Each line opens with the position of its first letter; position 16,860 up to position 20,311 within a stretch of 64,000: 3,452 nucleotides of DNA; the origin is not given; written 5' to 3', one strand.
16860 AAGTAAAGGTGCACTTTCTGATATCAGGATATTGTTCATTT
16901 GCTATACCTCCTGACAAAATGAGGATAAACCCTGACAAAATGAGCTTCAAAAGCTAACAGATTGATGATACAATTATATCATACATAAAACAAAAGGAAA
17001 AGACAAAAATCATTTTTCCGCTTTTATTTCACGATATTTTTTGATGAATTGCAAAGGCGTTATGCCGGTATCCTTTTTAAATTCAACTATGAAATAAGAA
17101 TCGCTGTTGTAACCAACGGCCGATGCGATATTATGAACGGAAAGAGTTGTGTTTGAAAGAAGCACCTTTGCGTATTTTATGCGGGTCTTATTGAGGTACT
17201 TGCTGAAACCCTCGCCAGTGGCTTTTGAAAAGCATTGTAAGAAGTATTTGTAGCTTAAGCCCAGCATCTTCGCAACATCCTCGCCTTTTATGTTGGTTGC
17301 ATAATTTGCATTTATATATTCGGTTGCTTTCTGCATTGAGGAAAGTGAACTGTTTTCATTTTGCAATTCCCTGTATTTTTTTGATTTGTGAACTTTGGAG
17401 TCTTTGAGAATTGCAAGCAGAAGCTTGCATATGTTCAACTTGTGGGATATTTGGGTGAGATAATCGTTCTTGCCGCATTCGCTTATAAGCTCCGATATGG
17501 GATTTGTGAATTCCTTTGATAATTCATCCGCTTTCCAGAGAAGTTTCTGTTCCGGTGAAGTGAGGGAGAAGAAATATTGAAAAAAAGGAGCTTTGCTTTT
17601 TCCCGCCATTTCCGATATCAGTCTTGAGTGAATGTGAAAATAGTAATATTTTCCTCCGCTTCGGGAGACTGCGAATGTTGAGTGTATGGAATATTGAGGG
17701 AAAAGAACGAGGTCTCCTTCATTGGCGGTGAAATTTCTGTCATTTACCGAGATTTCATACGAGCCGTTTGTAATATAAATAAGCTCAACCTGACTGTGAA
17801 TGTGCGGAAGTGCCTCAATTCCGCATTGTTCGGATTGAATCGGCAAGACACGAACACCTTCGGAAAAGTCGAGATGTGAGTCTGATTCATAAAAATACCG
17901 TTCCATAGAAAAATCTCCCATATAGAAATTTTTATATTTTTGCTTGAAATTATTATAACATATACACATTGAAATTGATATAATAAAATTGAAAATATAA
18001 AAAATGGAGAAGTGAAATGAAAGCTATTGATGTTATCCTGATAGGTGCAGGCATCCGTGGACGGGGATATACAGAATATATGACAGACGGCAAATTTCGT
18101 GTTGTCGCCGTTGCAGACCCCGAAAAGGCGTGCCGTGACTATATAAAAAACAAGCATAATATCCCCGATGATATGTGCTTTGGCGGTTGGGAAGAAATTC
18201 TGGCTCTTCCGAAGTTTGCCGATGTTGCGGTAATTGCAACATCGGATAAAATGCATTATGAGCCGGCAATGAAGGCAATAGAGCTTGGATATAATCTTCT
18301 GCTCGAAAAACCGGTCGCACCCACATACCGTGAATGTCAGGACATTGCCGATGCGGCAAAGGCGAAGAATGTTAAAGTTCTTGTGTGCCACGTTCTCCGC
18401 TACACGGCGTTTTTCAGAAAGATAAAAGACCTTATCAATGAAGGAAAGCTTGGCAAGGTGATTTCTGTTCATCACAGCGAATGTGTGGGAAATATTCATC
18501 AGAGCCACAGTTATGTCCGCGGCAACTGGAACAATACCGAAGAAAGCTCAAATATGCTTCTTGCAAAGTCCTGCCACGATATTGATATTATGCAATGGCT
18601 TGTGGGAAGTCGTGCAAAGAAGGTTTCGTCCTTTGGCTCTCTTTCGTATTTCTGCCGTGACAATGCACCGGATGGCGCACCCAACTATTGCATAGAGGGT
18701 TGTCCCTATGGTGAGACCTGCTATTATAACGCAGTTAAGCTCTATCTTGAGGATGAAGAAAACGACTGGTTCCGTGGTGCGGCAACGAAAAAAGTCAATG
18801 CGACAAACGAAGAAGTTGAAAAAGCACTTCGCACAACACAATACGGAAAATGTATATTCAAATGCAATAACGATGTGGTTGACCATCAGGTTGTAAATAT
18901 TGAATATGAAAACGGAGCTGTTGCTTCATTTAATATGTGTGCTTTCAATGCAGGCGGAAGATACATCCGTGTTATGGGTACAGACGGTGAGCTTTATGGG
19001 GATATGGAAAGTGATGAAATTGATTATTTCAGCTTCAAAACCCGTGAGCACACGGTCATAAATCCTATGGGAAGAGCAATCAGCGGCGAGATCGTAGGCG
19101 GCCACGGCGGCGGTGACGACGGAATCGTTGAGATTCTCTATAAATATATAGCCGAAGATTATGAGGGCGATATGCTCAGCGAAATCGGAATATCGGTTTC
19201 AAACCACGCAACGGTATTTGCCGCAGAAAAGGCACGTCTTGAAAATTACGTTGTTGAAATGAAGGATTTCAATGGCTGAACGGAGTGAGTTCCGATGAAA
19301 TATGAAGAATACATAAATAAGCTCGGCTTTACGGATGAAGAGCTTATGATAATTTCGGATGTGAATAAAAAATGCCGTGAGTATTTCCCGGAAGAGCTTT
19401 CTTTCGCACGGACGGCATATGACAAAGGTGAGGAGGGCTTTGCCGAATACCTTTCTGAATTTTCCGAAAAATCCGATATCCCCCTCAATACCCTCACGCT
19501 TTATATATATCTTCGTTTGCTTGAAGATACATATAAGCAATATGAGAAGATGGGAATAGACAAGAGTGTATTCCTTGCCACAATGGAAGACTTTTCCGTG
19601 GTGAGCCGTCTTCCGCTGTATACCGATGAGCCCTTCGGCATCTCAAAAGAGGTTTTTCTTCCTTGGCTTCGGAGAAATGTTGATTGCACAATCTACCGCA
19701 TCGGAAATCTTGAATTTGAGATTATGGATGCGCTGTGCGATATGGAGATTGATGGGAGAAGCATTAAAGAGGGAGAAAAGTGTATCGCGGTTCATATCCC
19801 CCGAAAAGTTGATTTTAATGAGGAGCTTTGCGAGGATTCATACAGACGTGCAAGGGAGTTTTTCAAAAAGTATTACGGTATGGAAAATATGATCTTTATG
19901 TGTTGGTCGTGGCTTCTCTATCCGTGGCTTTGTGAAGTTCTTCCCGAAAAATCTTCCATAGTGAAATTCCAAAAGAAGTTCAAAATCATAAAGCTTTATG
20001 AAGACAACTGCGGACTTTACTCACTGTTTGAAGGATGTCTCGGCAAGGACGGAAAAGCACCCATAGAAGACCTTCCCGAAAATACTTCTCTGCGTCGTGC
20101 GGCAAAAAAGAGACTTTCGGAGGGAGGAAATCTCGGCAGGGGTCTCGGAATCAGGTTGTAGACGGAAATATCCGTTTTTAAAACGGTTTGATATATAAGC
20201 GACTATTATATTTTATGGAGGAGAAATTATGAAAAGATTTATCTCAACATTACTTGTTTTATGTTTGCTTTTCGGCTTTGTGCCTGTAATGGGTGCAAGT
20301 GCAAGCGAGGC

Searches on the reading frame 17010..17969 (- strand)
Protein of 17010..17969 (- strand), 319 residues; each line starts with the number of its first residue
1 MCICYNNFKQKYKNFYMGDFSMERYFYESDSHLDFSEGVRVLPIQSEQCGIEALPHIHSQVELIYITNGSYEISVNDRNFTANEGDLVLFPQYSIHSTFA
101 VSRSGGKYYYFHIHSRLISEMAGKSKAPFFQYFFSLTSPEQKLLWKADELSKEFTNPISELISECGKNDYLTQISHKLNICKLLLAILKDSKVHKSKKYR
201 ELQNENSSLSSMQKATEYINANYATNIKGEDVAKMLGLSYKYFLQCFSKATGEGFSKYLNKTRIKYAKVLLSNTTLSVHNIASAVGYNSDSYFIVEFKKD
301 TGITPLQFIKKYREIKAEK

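Call 5: search_protein_families(library=pfam, proteins=[window:17010-17969:-], max_evalue=0.01)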
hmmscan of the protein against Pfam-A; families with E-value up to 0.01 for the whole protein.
window:17010-17969:- (319 aa): 5 families
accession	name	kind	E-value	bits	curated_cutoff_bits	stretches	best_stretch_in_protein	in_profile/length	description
PF12833.13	HTH_18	-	2.8e-18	66.4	33.6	1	233-310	2-79/80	Helix-turn-helix domain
PF00165.29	HTH_AraC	-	5.5e-15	55.5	26.6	2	274-310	7-42/42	Bacterial regulatory helix-turn-helix proteins, AraC family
PF02311.25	AraC_binding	-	2.1e-10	40.9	21.1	1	55-133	18-97/135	AraC-like ligand binding domain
PF07883.17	Cupin_2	-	4e-07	30.1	27.2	1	52-100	10-58/70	Cupin domain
PF00190.28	Cupin_1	-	0.00029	20.9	22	1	54-104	47-106/151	Cupin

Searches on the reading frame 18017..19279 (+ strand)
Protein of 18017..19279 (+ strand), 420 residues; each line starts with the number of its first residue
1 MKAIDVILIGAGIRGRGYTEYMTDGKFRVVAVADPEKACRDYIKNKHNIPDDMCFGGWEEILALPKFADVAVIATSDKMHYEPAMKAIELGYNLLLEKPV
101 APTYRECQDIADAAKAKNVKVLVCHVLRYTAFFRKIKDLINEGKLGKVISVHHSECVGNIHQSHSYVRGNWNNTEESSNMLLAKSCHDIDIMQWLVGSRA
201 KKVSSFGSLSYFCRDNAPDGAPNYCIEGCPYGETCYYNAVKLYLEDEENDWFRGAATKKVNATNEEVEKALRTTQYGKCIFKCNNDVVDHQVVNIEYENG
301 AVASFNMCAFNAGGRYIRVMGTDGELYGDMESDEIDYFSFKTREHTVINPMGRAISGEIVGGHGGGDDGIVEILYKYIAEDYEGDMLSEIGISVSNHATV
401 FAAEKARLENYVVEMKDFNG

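Call 5: search_protein_families(library=pfam, proteins=[window:18017-19279:+], max_evalue=0.01)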
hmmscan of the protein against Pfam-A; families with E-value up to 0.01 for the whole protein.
window:18017-19279:+ (420 aa): 4 families
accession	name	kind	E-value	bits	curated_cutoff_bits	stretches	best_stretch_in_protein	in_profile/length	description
PF02894.22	GFO_IDH_MocA_C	-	3.4e-18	66.7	22.9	1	137-353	1-155/218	Oxidoreductase family, C-terminal alpha/beta domain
PF01408.29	GFO_IDH_MocA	-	1.8e-17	64.6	24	1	5-124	2-119/120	Oxidoreductase family, NAD-binding Rossmann fold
PF22725.1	GFO_IDH_MocA_C3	-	4.5e-17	62.6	27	2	133-208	1-73/124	GFO/IDH/MocA C-terminal domain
PF22685.1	Gal80p_C-like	-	8e-06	26.5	29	1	134-205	4-76/152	Gal80p, C-terminal domain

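Call 95: search_protein_families(library=ncbifam, proteins=[window:18017-19279:+], max_evalue=0.00001)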
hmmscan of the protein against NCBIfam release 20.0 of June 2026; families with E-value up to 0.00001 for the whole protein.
window:18017-19279:+ (420 aa): 9 families
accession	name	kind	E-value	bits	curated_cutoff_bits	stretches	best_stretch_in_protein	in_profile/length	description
NF040723.1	UDP-GlcNAcDh_Arch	equivalog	1.7e-23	83.6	450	1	6-205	3-186/302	UDP-N-acetylglucosamine 3-dehydrogenase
TIGR04380.1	myo_inos_iolG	equivalog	5.1e-23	81.5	355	1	4-208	2-197/330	inositol 2-dehydrogenase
NF052479.1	LevoglcsnDh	equivalog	1.5e-15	56.8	650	1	53-201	60-207/386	levoglucosan dehydrogenase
NF052679.1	InsChiInosDhIolG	equivalog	5.4e-12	45.4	540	1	6-202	5-191/343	bifunctional inositol 2-dehydrogenase/D-chiro-inositol 1-dehydrogenase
NF007574.0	PRK10206.1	equivalog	1.2e-11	44.3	352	1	59-152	58-150/345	oxidoreductase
NF041392.1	XylDh_Gfo6_Halo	equivalog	2.5e-10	39.7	350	1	40-154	56-169/350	D-xylose 1-dehydrogenase Gfo6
NF058563.1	BT_2159_fam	equivalog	6e-10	38.7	650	1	4-201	1-188/350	disaccharide 3-dehydrogenase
NF008607.0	PRK11579.1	subfamily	4.6e-09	35.7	330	1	63-152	61-149/346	oxidoreductase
NF058561.1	BT_2158_fam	equivalog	3.6e-08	32.4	750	1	8-152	38-181/487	glycoside 3-dehydrogenase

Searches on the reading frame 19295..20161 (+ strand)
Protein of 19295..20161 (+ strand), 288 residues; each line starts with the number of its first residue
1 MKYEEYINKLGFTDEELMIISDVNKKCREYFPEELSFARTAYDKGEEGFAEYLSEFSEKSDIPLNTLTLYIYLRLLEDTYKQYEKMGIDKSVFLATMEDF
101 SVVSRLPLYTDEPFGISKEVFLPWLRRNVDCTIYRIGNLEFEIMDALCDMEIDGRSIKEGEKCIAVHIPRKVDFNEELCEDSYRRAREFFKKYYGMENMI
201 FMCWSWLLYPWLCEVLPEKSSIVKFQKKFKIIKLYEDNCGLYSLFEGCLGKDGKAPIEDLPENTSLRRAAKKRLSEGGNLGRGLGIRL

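Call 5: search_protein_families(library=pfam, proteins=[window:19295-20161:+], max_evalue=0.01)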
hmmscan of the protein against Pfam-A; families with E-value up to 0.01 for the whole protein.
window:19295-20161:+ (288 aa): 2 families
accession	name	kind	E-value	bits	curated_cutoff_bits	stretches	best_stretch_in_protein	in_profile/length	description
PF18164.7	GNAT_C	-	2.7e-37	128.3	22.8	1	133-286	1-141/142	GNAT-like C-terminal domain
PF18082.7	NAT_N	-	3.5e-08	34.9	27.8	1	57-105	60-106/129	N-acyltransferase N-terminal domain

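Call 12: search_protein_families(library=ncbifam, proteins=[window:19295-20161:+], max_evalue=0.01)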
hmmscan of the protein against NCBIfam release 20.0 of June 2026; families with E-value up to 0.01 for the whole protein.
window:19295-20161:+ (288 aa): 0 families
